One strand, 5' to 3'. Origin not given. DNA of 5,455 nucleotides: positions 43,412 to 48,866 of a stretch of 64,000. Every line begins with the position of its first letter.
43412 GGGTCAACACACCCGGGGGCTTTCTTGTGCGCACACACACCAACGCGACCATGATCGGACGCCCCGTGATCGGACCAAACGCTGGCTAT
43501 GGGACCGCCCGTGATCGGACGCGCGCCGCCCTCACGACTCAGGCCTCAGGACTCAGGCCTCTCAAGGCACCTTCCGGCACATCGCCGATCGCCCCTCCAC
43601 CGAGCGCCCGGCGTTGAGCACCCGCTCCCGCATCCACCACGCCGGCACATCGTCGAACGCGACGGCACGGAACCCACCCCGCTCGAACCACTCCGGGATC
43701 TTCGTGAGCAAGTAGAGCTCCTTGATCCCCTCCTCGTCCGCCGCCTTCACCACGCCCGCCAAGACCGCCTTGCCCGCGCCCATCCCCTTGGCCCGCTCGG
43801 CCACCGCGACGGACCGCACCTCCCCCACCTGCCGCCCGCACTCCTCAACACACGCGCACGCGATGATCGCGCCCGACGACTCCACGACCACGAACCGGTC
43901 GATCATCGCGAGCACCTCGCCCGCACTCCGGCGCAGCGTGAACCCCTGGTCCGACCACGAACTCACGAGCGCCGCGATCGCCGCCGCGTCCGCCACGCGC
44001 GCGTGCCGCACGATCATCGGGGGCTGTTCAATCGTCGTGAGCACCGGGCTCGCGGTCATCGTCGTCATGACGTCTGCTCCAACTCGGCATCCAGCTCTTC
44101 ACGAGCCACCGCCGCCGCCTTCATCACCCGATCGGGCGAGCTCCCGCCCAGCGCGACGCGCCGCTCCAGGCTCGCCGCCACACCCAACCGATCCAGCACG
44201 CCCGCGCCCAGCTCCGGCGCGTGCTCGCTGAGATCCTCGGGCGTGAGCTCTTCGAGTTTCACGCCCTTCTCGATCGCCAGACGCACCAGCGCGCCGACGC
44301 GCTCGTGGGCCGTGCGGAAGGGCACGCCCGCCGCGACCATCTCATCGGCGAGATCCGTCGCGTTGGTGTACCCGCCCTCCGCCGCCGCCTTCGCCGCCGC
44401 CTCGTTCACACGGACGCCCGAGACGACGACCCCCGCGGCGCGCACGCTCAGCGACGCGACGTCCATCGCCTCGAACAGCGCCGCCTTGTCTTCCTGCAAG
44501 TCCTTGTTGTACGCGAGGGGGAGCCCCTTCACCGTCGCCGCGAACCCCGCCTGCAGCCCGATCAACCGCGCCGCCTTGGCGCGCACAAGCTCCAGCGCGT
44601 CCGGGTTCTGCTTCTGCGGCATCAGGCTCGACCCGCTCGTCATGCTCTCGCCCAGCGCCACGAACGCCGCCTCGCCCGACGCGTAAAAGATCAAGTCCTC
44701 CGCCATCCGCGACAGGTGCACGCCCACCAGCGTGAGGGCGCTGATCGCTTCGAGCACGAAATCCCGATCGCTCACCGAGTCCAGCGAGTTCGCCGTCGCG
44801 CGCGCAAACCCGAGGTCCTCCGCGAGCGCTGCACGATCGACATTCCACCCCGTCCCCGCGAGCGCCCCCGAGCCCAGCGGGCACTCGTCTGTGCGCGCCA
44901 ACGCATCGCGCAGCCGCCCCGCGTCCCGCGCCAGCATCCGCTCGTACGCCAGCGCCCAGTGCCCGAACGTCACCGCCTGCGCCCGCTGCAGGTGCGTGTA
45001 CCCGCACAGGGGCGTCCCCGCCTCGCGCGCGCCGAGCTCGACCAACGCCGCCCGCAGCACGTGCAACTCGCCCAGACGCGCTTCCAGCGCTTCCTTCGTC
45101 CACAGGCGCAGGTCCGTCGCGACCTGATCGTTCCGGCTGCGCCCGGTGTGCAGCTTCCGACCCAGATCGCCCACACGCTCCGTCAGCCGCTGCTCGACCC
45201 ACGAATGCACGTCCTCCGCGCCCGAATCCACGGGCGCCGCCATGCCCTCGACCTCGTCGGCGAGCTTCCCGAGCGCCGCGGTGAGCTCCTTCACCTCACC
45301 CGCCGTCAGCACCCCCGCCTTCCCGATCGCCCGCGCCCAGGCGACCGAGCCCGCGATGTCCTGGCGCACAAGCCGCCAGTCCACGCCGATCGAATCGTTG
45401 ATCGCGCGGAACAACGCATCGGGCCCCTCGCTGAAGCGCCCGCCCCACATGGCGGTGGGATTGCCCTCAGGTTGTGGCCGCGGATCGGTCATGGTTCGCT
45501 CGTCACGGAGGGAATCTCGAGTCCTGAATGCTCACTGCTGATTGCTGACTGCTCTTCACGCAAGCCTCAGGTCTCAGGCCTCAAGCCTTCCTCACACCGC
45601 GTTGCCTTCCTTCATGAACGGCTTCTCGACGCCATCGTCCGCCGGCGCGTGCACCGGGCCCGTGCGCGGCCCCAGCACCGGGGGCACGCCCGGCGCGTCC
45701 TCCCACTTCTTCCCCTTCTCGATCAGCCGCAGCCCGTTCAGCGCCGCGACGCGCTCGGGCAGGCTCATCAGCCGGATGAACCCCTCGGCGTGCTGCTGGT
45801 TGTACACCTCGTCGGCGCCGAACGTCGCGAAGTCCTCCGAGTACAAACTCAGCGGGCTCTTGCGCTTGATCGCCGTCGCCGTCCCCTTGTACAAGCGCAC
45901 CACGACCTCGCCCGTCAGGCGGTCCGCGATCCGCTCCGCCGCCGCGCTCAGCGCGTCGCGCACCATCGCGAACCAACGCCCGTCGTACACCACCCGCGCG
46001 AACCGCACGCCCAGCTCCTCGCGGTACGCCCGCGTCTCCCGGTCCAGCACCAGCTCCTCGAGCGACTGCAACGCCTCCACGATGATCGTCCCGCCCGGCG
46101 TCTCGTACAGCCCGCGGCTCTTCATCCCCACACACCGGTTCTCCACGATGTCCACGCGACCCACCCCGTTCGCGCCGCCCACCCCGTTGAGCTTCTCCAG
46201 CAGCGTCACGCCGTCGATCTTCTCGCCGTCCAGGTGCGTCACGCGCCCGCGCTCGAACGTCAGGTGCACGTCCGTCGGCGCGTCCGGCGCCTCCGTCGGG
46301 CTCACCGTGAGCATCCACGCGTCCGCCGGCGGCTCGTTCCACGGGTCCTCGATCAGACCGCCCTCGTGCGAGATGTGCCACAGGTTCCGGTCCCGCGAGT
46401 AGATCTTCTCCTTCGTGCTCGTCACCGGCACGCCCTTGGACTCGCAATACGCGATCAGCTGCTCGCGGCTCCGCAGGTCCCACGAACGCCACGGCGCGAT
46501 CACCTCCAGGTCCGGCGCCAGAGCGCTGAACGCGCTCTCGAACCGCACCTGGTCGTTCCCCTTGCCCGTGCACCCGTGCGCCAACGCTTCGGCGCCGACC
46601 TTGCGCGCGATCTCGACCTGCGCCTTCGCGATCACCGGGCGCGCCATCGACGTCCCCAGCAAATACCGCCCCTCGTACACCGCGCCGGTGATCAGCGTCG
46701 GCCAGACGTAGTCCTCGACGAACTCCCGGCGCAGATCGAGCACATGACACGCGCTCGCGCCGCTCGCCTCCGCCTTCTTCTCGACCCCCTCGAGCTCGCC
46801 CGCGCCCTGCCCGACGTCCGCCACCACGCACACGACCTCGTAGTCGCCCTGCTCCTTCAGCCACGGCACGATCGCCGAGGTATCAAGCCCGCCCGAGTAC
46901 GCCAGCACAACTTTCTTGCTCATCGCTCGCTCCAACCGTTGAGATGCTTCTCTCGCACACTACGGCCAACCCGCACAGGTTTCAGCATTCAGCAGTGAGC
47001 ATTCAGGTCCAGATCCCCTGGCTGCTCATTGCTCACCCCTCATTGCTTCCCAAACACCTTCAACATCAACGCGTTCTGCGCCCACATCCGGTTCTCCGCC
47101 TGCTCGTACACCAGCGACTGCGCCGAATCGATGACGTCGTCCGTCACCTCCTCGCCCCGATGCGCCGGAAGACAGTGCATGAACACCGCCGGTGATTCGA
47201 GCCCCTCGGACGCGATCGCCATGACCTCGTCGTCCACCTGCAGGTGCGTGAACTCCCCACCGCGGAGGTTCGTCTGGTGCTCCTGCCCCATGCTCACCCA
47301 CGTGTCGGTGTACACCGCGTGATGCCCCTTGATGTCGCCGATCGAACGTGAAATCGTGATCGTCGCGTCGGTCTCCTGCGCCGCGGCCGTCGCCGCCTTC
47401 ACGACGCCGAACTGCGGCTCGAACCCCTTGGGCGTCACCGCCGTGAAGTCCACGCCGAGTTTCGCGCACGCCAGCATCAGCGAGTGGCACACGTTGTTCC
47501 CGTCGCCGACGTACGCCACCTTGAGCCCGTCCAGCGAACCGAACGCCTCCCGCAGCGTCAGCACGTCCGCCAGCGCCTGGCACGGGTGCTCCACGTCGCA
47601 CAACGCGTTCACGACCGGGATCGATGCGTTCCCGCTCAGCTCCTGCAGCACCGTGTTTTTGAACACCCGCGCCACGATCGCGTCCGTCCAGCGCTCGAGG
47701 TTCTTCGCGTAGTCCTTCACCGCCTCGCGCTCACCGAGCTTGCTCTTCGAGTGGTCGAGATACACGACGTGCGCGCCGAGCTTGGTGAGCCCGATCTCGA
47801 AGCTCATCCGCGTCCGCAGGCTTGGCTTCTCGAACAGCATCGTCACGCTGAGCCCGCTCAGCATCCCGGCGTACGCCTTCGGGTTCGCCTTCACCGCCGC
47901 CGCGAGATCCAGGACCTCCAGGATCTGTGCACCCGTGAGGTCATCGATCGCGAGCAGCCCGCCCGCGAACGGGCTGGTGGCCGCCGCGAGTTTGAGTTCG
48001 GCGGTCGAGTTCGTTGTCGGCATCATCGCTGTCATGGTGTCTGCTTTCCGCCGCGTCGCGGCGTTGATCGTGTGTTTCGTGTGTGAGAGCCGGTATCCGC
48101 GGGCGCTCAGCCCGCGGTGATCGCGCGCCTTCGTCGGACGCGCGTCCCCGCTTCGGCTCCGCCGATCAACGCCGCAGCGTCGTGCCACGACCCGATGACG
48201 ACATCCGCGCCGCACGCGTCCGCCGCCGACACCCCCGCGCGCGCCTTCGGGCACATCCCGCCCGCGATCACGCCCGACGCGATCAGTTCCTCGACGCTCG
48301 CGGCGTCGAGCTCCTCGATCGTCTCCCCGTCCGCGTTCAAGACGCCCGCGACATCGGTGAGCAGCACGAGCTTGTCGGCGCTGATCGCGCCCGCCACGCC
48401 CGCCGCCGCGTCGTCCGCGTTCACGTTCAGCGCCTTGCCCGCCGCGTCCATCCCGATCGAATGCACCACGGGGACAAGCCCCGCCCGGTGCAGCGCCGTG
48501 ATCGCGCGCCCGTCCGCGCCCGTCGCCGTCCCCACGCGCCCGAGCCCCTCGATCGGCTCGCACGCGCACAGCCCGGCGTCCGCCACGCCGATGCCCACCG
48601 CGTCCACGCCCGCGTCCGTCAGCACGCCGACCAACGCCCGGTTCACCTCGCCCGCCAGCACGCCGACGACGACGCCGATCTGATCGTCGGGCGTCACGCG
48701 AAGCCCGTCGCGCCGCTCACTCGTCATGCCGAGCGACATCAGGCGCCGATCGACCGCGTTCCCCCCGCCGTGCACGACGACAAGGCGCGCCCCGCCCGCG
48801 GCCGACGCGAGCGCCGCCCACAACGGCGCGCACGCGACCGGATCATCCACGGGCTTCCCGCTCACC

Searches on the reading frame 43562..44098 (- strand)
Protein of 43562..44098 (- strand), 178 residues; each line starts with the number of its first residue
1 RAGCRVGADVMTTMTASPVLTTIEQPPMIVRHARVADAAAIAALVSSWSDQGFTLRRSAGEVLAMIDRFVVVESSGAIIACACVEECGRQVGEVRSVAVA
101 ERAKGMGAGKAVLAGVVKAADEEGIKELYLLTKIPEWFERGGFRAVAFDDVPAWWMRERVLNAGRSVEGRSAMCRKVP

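Call 47: search_protein_families(library=pfam, max_evalue=0.00001, proteins=[window:43562-44098:-])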
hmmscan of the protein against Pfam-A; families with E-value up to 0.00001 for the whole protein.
window:43562-44098:- (178 aa): 2 families
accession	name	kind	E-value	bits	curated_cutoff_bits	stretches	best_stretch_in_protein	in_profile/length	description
PF00583.31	Acetyltransf_1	-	2.1e-09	38.1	20.7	1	64-132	30-100/116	Acetyltransferase (GNAT) family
PF13508.13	Acetyltransf_7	-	1.4e-07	32.2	27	1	68-144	4-83/84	Acetyltransferase (GNAT) domain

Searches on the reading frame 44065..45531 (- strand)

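Call 47: search_protein_families(library=pfam, max_evalue=0.00001, proteins=[window:44065-45531:-])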
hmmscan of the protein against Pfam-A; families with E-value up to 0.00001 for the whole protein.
window:44065-45531:- (488 aa): 2 families
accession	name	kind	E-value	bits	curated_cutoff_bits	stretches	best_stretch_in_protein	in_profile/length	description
PF00206.25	Lyase_1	-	5.7e-78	262.9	27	1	31-325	1-312/312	Lyase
PF14698.11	ASL_C2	-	9e-21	74.5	27.3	1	388-456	1-69/69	Argininosuccinate lyase C-terminal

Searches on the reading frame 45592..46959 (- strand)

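Call 47: search_protein_families(library=pfam, max_evalue=0.00001, proteins=[window:45592-46959:-])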
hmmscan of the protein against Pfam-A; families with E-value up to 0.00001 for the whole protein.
window:45592-46959:- (455 aa): 2 families
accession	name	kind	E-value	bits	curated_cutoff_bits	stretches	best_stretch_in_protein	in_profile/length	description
PF20979.2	Arginosuc_syn_C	-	1.6e-69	234.3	27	1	187-404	1-218/219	Arginosuccinate synthase C-terminal domain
PF00764.25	Arginosuc_synth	-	5e-66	222.1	27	1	16-178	1-162/162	Arginosuccinate synthase N-terminal HUP domain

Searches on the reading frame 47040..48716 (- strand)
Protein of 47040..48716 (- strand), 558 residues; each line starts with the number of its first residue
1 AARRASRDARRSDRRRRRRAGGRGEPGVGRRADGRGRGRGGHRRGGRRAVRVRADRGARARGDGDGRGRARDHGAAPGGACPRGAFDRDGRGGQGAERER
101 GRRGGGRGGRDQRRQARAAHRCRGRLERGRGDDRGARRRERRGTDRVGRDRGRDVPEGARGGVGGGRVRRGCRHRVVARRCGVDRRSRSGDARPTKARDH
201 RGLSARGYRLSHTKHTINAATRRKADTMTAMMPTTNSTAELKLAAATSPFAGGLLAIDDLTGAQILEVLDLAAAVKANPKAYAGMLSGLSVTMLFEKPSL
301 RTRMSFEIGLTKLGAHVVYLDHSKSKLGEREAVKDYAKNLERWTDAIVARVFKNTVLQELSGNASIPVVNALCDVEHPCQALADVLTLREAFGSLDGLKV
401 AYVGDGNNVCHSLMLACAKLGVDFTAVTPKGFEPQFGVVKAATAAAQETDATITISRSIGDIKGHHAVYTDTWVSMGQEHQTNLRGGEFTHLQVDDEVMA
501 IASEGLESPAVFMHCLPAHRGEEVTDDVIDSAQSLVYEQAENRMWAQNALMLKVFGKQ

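Call 47: search_protein_families(library=pfam, max_evalue=0.00001, proteins=[window:47040-48716:-])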
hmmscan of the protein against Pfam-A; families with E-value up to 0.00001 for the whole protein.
window:47040-48716:- (558 aa): 2 families
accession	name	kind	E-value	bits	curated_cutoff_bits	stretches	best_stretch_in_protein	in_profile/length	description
PF00185.30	OTCace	-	8.6e-52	175.8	29.4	1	396-552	1-155/157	Aspartate/ornithine carbamoyltransferase, Asp/Orn binding domain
PF02729.26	OTCace_N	-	1.8e-41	142.1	29.9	1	254-390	3-148/148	Aspartate/ornithine carbamoyltransferase, carbamoyl-P binding domain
